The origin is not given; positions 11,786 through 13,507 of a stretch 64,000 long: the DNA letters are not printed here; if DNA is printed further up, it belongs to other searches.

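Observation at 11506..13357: Divergent RelA/SpoT-fold (toxSAS-like) protein with a ~145-aa insertion, in an operon with a 135-aa ORFan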

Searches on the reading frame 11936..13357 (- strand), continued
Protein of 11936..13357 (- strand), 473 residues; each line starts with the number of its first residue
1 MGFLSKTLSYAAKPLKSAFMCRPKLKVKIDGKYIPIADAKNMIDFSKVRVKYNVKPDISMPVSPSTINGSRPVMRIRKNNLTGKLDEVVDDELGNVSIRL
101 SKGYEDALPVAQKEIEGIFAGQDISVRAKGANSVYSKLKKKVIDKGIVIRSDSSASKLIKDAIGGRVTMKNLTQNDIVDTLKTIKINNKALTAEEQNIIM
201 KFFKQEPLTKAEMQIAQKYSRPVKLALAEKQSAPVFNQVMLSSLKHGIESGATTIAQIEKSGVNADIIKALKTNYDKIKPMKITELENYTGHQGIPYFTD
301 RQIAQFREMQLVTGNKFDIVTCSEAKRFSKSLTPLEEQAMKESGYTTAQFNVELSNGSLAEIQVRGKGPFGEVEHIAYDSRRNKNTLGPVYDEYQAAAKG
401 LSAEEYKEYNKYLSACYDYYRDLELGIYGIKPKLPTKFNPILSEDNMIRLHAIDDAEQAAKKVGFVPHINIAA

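Call 44: search_protein_families(library=pfam, proteins=[L034:2959-4692:+, L031:2189-3064:+, L031:4972-6015:-, L043:8845-9366:+, L045:9270-9686:+, L034:11552-11971:+, L033:228-1211:-, L034:2251-2916:-], max_evalue=0.01)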
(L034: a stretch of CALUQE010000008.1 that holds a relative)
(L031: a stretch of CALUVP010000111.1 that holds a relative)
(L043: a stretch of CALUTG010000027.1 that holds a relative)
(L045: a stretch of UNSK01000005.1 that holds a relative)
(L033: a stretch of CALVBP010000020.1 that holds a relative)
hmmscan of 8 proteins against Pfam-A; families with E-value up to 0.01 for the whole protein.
L034:2959-4692:+ (577 aa): 6 families
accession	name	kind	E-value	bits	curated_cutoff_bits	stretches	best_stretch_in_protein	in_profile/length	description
PF02518.31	HATPase_c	-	6.1e-21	75.4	26.4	1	475-576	4-109/111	Histidine kinase-, DNA gyrase B-, and HSP90-like ATPase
PF00512.31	HisKA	-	7.2e-07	29.6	26.9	1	361-431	2-65/66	His Kinase A (phospho-acceptor) domain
PF13185.12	GAF_2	-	0.00035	21.2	28.6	1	198-322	5-135/136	GAF domain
PF13492.12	GAF_3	-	0.0004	21.2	27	1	199-322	4-127/129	GAF domain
PF01590.32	GAF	-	0.0082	17.1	22.4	0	198-322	3-133/133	GAF domain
PF21240.2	Nup98_GLEBS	-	0.009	16.5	27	0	257-269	16-28/39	Nup98, Gle2-binding sequence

L031:2189-3064:+ (291 aa): 23 families
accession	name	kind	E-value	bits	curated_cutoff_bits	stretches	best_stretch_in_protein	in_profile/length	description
PF13646.12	HEAT_2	-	4e-60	200.5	27.7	5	23-96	3-75/88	HEAT repeats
PF03130.22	HEAT_PBS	-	2.3e-42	139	20.9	5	36-62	1-27/27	PBS lyase HEAT-like repeat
PF02985.28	HEAT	-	2.7e-27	92.7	23.5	1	54-80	3-28/31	HEAT repeat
PF13513.12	HEAT_EZ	-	6.7e-23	81.1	27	0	52-79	29-55/55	HEAT-like repeat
PF00514.29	Arm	-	3e-19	68.8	20.6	0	47-79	8-39/41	Armadillo/beta-catenin-like repeat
PF01602.26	Adaptin_N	-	2e-08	33.7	37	1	14-125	223-343/524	Adaptin N terminal region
PF01347.28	Vitellogenin_N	-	5e-08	32.4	24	1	143-233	460-556/590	Lipoprotein amino terminal region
PF12755.13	Vac14_Fab1_bd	-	1.2e-07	32.7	22.1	0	115-154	27-66/97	Vacuolar 14 Fab1-binding region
PF11865.14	mTOR_dom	-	4.7e-06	27.1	27.6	0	55-82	14-41/160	Serine/threonine-protein kinase mTOR domain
PF25786.1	HEAT_GCN1_C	-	1.1e-05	25.9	27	0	87-152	31-104/151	GCN1-like, C-terminal HEAT repeats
PF12717.13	Cnd1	-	1.3e-05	25.8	26.4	0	68-153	2-96/162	non-SMC mitotic condensation complex subunit 1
PF11791.14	Aconitase_B_N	-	4.9e-05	23.8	25.8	0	17-73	60-113/153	Aconitate B N-terminal domain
PF11838.14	ERAP1_C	-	0.00015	21.7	38.2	0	14-111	100-211/318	ERAP1-like C-terminal domain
PF25757.1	TPR_DNAAF5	-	0.00029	20.6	27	0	147-195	170-225/288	Dynein axonemal assembly factor 5-like, TPR repeats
PF25151.1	TPR_Trm732_C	-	0.00031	21.1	27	0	13-53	90-130/159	Trm732, C-terminal TPR repeats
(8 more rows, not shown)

L031:4972-6015:- (347 aa): 3 families
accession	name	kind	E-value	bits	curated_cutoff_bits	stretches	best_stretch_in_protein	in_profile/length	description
PF08240.17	ADH_N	-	2.2e-23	82.9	23.5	1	49-157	2-104/104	Alcohol dehydrogenase GroES-like domain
PF00107.32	ADH_zinc_N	-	1.5e-10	41.5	31.8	1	197-309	3-128/129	Zinc-binding dehydrogenase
PF16912.11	Glu_dehyd_C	-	8.3e-08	32.4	34.9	1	175-346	22-210/211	Glucose dehydrogenase C-terminus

L043:8845-9366:+ (173 aa): 0 families

L045:9270-9686:+ (138 aa): 0 families

L034:11552-11971:+ (139 aa): 0 families

L033:228-1211:- (327 aa): 2 families
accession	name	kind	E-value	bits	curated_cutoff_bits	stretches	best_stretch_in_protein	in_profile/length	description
PF02154.20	FliM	-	4.1e-46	157.8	27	1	31-220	1-190/192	Flagellar motor switch protein FliM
PF01052.25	FliMN_C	-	9.2e-21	74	23.8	1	246-316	2-72/73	Type III flagellar switch regulator (C-ring) FliN C-term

L034:2251-2916:- (221 aa): 1 family
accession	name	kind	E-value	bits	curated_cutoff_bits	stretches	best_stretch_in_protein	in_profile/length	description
PF03748.19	FliL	-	2e-20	73.7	24.6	1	96-221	2-103/103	Flagellar basal body-associated protein FliL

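Call 56: search_dna_similar(query=window:11936-13357:-, collection=phages, mode=protein, max_evalue=0.001, max_rows=10)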
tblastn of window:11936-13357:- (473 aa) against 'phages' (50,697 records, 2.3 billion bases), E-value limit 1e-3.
No match.

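Call 57: search_dna_similar(query=window:11936-13357:-, collection=plasmids, mode=protein, max_evalue=0.001, max_rows=10)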
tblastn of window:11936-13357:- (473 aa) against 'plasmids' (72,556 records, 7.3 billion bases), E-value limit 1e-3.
No match.

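Call 58: search_protein_representatives(alignment_id=A1)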
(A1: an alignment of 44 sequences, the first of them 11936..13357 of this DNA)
Query: 44 sequences, 476 profile positions. Proteins with E-value up to 0.001 (for the whole library): 508; up to 1e-10: 406; up to 1e-30: 124. The best 150 are listed.
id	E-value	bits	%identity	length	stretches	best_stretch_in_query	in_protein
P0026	2.7e-223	758.1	-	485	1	1-475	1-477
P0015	1.9e-203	692.7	-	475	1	4-475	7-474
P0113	1.4e-162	557.9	-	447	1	43-475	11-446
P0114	8.1e-150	515.8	-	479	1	1-474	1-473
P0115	2.4e-141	487.9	-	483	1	1-472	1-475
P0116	6.9e-136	469.9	-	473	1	1-474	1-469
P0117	1.6e-133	462.1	-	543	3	46-280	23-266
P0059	3.8e-130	451.0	-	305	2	142-340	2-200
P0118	5.9e-115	400.9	-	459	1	48-472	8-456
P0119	3.1e-113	395.2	-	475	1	45-475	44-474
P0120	1.8e-112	392.7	-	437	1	51-474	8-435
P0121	9.9e-111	386.9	-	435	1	49-473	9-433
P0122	3.8e-101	355.3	-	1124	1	29-469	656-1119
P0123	4.3e-100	351.9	-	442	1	56-473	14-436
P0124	2.2e-96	339.6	-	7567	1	43-473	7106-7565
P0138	6.1e-43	163.4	-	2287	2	266-470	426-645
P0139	4.1e-42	160.7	-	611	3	271-472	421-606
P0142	3.5e-40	154.3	-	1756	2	279-470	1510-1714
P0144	2.3e-39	151.6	-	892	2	269-456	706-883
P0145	2.6e-39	151.5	-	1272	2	263-464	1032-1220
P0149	7.8e-39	149.9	-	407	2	269-456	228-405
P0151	1.4e-38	149.1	-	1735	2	270-458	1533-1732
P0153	2.1e-38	148.4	-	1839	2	267-457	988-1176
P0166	7.4e-36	140.0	-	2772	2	266-464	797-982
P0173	6.1e-35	137.0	-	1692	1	6-453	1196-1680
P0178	8.8e-35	136.5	-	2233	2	270-453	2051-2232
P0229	6.7e-31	123.7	-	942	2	245-447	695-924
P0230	8.1e-31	123.4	-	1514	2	271-463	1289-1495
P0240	3.4e-30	121.4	-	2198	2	262-462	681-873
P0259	9.8e-29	116.6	-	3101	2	278-468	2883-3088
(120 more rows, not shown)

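Call 60: search_protein_families(library=pfam, proteins=[P0122, P0173, P0142, P0151, P0145, P0139, P0144], max_evalue=0.001)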
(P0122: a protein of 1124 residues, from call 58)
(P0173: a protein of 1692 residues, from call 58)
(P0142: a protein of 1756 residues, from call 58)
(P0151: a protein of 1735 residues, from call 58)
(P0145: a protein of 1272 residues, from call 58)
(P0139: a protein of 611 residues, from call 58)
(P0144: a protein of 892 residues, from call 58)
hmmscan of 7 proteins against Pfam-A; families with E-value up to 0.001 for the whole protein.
P0122 (1124 aa): 0 families

P0173 (1692 aa): 3 families
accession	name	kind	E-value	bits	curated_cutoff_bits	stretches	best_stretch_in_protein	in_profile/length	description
PF13499.12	EF-hand_7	-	0.00031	21.5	30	0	30-73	2-41/67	EF-hand domain pair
PF13405.12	EF-hand_6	-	0.00079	19.4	25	0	32-57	2-27/30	EF-hand domain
PF00036.39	EF-hand_1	-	0.00093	19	25.4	0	32-58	2-28/29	EF hand domain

P0142 (1756 aa): 0 families

P0151 (1735 aa): 0 families

P0145 (1272 aa): 0 families

P0139 (611 aa): 1 family
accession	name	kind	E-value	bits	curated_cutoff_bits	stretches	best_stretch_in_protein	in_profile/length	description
PF04607.23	RelA_SpoT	-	2.6e-08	34.6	27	1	363-512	1-104/113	Region found in RelA / SpoT proteins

P0144 (892 aa): 0 families

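Call 62: find_encoding_contigs(protein=P0122, flank=8000, max_places=2)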
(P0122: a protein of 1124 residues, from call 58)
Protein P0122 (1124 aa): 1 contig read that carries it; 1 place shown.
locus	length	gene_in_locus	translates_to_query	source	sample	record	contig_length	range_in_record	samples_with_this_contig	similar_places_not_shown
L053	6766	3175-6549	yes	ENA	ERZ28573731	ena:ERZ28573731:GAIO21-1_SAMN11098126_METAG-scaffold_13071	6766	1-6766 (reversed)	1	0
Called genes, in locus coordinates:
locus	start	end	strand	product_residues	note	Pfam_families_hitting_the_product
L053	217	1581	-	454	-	-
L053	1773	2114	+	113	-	PF13560:HTH_31 (weak), PF01381:HTH_3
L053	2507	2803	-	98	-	PF01609:DDE_Tnp_1, PF13751:DDE_Tnp_1_6 (weak)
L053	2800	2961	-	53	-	PF05598:DUF772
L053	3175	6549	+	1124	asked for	-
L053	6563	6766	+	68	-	?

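Call 65: find_encoding_contigs(protein=P0144, flank=6000, max_places=2)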
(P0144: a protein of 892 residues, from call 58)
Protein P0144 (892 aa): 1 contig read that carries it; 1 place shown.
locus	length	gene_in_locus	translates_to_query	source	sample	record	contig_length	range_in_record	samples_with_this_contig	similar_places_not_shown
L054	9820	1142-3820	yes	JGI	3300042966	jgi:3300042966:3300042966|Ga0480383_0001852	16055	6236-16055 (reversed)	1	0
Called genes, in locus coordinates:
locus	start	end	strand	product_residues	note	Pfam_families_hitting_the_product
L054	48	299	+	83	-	-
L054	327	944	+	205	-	-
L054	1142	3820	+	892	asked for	-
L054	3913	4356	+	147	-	-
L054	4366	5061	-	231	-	PF00834:Ribul_P_3_epim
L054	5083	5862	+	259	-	PF04028:DUF374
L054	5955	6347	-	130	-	PF13767:DUF4168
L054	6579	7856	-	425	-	PF00675:Peptidase_M16, PF05193:Peptidase_M16_C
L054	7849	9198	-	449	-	PF00675:Peptidase_M16, PF05193:Peptidase_M16_C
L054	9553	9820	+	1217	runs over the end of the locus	PF02463:SMC_N, PF13175:AAA_15, PF13304:AAA_21 (faint), PF13476:AAA_23, PF13555:AAA_29 (weak), PF06470:SMC_hinge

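Call 66: find_encoding_contigs(protein=P0149, flank=6000, max_places=2)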
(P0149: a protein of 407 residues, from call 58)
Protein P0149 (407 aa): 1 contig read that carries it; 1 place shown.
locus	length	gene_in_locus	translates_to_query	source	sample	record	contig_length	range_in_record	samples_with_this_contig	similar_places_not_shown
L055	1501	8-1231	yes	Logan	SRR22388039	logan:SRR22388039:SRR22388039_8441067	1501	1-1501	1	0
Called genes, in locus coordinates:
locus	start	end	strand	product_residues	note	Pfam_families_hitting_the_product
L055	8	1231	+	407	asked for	PF04607:RelA_SpoT (weak)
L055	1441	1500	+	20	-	?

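Call 67: find_encoding_contigs(protein=P0124, flank=6000, max_places=1)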
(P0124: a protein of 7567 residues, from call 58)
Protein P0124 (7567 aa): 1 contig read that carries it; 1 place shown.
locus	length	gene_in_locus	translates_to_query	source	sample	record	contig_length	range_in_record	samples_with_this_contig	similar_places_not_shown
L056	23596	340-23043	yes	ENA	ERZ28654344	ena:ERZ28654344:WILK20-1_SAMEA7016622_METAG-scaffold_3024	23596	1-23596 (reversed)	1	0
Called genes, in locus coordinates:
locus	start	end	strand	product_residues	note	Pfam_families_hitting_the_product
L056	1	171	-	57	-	?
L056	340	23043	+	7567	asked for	PF00226:DnaJ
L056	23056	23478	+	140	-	-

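Call 69: search_protein_families(library=pfam, proteins=[L056:340-7839:+, L056:7840-15339:+, L056:15340-23040:+, P0178], max_evalue=0.001)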
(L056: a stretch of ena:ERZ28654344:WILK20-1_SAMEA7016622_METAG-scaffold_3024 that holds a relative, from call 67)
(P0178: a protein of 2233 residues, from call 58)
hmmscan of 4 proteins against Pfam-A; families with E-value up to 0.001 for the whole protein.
L056:340-7839:+ (2500 aa): 2 families
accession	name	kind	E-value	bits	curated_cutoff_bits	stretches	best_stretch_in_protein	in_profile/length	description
PF00226.36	DnaJ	-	3.5e-12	46.7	27.8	1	1365-1416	4-54/63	DnaJ domain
PF13405.12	EF-hand_6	-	0.00074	19.5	25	0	33-54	3-24/30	EF-hand domain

L056:7840-15339:+ (2500 aa): 0 families

L056:15340-23040:+ (2567 aa): 0 families

P0178 (2233 aa): 1 family
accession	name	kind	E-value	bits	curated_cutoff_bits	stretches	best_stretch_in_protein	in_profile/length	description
PF04607.23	RelA_SpoT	-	4.2e-07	30.7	27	1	1995-2158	1-104/113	Region found in RelA / SpoT proteins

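Call 70: list_cluster_members(proteins=[P0139, P0144, P0145, P0142, P0151, P0178, P0138, P0166, P0259, P0173])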
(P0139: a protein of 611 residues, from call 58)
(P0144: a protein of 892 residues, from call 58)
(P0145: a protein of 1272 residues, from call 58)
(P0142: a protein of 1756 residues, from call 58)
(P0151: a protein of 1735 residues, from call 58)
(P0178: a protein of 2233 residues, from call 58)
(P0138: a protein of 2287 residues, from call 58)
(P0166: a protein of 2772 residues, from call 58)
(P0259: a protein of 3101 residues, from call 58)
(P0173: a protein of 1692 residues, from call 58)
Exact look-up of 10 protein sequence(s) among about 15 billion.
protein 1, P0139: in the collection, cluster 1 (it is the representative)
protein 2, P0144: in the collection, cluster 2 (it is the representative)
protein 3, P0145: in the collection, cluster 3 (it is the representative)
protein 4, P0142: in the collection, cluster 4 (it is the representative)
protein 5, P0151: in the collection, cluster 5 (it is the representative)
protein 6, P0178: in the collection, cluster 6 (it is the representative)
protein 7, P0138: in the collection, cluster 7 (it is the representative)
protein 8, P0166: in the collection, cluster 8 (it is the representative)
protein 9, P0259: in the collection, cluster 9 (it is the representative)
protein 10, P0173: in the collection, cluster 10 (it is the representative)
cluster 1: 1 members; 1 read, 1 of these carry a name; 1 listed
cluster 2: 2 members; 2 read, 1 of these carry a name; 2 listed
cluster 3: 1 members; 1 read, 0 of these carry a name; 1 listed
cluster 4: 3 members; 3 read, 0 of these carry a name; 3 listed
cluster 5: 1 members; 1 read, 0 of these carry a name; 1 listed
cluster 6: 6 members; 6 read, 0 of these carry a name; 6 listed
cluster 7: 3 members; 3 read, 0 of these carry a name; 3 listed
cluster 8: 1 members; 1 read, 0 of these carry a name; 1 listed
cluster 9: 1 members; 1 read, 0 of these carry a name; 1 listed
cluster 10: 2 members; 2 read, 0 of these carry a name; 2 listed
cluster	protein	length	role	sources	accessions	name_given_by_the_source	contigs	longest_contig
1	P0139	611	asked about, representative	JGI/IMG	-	hypothetical protein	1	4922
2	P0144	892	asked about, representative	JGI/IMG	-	hypothetical protein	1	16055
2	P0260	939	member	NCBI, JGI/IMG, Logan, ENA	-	-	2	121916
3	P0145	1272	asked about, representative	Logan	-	-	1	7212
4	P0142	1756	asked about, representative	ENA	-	-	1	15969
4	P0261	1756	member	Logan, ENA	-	-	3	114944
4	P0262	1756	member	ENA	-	-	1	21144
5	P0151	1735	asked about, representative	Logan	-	-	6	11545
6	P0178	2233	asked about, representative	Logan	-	-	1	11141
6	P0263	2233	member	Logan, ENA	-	-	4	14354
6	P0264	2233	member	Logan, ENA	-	-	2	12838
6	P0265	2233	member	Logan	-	-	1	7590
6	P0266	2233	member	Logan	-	-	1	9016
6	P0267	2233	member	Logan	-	-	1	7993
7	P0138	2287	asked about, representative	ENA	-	-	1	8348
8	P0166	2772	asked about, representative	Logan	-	-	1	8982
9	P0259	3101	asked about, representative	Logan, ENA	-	-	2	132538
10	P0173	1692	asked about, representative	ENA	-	-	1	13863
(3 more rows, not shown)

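Call 71: find_encoding_contigs(protein=P0259, flank=7000, max_places=1)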
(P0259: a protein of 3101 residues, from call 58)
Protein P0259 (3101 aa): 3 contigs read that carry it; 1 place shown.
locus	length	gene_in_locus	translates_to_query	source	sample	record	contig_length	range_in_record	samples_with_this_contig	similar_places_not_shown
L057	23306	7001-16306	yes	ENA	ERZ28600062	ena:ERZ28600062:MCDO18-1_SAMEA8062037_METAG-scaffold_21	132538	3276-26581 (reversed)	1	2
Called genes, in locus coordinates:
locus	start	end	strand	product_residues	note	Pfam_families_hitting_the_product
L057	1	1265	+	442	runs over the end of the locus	PF04107:GCS2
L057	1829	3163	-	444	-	PF10396:TrmE_N, PF12631:MnmE_helical, PF01926:MMR_HSR1, PF02421:FeoB_N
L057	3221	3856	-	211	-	-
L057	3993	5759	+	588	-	-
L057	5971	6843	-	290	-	PF00990:GGDEF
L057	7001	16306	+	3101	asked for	-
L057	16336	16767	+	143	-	-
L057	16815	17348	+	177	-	PF13420:Acetyltransf_4, PF13527:Acetyltransf_9 (weak), PF13673:Acetyltransf_10, PF00583:Acetyltransf_1, PF13508:Acetyltransf_7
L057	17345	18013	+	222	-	PF02632:BioY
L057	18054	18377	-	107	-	-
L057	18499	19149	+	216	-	-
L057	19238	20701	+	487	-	PF01425:Amidase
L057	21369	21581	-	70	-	-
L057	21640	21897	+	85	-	-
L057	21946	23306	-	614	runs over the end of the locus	PF00012:HSP70, PF06723:MreB_Mbl, PF00012:HSP70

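Call 72: find_encoding_contigs(protein=P0261, flank=7000, max_places=1)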
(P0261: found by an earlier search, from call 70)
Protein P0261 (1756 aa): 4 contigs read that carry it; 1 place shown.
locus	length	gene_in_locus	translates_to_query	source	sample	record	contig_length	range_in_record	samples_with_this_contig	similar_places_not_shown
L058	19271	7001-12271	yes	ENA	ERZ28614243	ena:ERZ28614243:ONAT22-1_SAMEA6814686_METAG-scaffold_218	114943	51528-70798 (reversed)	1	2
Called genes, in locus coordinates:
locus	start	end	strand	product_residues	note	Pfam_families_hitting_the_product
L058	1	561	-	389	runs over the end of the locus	-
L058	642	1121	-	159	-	PF09419:PGP_phosphatase, PF00702:Hydrolase (faint), PF13419:HAD_2 (weak), PF13242:Hydrolase_like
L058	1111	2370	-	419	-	PF01136:Peptidase_U32, PF16325:Peptidase_U32_C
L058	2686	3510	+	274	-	PF00528:BPD_transp_1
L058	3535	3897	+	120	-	-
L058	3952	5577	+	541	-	PF00916:Sulfate_transp, PF01740:STAS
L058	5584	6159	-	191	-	-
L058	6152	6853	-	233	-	-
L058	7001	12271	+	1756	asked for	-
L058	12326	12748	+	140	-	-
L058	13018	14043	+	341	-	PF00483:NTP_transferase, PF12804:NTP_transf_3 (weak), PF25084:LbH_EIF2B, PF25087:GMPPB_C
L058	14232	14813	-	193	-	-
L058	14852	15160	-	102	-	-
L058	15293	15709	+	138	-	PF03073:TspO_MBR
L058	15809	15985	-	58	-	-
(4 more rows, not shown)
